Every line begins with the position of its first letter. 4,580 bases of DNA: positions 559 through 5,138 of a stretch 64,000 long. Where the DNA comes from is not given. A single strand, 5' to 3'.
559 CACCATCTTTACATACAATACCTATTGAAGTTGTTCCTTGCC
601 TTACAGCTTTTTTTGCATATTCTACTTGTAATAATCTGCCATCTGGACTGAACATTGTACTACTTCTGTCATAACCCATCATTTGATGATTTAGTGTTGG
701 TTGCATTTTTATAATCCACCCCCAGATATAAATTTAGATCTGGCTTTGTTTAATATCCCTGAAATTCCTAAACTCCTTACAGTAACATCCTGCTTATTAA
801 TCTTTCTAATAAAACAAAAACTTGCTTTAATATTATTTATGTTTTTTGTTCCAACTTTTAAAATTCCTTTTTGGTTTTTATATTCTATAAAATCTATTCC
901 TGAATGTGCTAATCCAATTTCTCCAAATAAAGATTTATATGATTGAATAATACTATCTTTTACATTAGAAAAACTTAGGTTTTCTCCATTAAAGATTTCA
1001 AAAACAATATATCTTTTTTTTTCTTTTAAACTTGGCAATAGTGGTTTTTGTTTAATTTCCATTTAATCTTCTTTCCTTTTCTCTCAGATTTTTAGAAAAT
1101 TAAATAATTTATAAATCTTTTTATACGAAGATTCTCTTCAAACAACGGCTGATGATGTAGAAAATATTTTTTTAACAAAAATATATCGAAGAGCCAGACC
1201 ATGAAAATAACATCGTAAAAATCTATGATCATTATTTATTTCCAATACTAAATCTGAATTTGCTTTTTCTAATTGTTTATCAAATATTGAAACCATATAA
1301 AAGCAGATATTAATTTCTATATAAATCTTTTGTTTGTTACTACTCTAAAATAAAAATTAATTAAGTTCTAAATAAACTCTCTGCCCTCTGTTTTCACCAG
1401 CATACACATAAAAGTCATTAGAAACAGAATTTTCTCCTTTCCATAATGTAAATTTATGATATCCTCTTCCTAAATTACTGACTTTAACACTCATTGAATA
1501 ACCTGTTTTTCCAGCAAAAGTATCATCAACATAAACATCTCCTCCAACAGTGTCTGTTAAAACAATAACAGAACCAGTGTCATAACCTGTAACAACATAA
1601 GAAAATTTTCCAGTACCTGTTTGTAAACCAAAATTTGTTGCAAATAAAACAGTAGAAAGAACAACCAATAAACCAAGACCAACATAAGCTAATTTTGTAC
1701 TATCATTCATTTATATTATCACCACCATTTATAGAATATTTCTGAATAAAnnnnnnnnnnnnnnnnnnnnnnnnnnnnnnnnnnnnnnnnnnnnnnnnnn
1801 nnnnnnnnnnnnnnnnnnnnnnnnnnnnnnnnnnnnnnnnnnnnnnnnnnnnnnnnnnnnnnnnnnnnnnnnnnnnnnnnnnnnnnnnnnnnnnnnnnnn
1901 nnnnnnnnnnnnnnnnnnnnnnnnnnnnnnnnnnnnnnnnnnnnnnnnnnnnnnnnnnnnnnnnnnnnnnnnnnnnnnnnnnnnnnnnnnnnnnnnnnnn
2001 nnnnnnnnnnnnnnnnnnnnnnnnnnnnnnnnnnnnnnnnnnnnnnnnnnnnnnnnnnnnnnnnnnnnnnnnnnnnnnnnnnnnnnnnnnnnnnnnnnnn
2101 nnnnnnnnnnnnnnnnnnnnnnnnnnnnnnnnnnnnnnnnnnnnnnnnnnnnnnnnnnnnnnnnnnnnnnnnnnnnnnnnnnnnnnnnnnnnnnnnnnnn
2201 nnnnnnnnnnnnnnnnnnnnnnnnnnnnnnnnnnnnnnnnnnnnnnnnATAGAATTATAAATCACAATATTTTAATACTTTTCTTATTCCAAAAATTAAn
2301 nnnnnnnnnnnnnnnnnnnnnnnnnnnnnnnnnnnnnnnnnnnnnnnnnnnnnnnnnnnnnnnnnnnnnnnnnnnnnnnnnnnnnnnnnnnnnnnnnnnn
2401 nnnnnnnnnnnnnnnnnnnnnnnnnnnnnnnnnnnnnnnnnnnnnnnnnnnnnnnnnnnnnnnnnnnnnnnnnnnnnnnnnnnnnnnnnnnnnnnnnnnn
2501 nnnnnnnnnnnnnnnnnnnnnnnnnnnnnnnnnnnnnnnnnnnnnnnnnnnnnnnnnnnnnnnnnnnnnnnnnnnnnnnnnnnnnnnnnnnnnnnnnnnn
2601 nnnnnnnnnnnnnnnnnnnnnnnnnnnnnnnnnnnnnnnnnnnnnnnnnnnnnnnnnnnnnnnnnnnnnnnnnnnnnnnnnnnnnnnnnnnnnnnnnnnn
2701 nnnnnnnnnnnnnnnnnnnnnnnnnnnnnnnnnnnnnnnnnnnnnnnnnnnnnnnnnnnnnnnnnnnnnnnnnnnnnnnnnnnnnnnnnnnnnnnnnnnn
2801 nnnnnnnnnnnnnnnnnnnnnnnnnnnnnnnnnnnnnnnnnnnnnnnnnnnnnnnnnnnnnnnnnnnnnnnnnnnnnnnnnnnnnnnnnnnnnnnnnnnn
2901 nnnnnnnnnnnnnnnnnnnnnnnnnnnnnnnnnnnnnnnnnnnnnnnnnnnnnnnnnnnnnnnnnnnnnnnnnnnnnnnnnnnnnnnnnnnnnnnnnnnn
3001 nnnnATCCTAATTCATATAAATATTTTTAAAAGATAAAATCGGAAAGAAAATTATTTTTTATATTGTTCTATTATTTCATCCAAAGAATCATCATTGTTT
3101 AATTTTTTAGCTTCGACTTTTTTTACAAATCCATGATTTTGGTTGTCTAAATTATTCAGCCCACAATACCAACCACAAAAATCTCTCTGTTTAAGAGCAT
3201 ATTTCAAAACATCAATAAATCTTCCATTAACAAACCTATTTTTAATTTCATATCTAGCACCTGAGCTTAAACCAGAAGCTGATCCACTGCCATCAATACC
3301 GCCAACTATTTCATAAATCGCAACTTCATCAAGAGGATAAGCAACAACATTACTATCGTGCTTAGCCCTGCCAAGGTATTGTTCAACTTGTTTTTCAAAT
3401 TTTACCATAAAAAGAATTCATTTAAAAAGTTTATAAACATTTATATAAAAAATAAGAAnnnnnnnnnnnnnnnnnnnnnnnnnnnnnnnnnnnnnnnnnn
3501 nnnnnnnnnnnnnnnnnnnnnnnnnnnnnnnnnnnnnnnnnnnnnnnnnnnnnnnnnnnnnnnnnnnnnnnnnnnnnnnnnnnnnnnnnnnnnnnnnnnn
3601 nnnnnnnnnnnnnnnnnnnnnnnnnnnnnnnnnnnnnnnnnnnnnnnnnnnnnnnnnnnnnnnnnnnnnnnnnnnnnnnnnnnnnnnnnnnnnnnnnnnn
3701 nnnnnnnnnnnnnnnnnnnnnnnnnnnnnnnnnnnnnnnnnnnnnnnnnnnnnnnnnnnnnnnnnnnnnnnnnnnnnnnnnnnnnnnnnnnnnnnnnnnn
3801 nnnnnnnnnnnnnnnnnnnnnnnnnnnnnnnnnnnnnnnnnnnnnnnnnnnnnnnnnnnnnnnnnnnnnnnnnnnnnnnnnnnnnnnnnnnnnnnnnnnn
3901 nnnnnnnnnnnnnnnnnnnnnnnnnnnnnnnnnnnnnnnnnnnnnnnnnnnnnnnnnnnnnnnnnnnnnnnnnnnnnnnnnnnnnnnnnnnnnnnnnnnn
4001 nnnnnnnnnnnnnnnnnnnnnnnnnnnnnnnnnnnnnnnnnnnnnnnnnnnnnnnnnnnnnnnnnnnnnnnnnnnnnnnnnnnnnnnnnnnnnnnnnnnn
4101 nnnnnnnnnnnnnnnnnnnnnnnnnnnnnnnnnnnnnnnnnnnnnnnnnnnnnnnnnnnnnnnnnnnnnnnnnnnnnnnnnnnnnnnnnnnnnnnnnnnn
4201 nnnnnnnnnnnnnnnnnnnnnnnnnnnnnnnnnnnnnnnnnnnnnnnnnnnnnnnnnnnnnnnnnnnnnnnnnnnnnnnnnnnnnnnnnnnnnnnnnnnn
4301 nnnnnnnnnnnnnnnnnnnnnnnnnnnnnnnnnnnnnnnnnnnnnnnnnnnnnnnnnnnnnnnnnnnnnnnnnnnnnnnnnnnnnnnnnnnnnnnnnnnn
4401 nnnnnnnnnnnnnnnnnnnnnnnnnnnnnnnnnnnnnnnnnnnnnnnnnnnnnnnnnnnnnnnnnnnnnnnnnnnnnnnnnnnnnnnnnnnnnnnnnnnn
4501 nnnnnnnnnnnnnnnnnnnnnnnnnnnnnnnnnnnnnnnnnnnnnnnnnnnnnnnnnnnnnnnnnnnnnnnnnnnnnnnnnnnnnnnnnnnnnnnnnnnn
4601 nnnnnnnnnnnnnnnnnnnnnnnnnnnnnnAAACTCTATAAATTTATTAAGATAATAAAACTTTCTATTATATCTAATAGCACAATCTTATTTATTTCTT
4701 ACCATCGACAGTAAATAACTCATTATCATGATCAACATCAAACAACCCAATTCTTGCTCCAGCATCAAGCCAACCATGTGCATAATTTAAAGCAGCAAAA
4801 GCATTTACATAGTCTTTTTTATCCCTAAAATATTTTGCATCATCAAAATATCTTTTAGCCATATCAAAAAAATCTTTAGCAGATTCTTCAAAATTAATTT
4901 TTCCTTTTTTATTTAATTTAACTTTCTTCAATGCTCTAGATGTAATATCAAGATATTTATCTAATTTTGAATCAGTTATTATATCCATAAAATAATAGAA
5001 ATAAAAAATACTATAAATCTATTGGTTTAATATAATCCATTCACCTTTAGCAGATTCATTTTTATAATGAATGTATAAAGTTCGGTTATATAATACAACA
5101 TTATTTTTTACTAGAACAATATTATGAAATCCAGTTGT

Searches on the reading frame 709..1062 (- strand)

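Call 15: search_protein_families(library=pfam, proteins=[window:709-1062:-], max_evalue=0.001)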
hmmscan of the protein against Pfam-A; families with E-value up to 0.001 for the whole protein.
window:709-1062:- (117 aa): 1 family
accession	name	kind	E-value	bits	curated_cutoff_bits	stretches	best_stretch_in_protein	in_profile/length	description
PF01900.24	RNase_P_Rpp14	-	1e-15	58.2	23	1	17-112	1-104/104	Rpp14/Pop5 family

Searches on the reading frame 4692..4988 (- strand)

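Call 15: search_protein_families(library=pfam, proteins=[window:4692-4988:-], max_evalue=0.001)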
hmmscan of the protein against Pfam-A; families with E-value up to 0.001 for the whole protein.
window:4692-4988:- (98 aa): 1 family
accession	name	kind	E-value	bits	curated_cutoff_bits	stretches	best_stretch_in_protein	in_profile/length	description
PF04010.18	DUF357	-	2.3e-27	95.2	29.4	1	11-83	1-73/73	Protein of unknown function (DUF357)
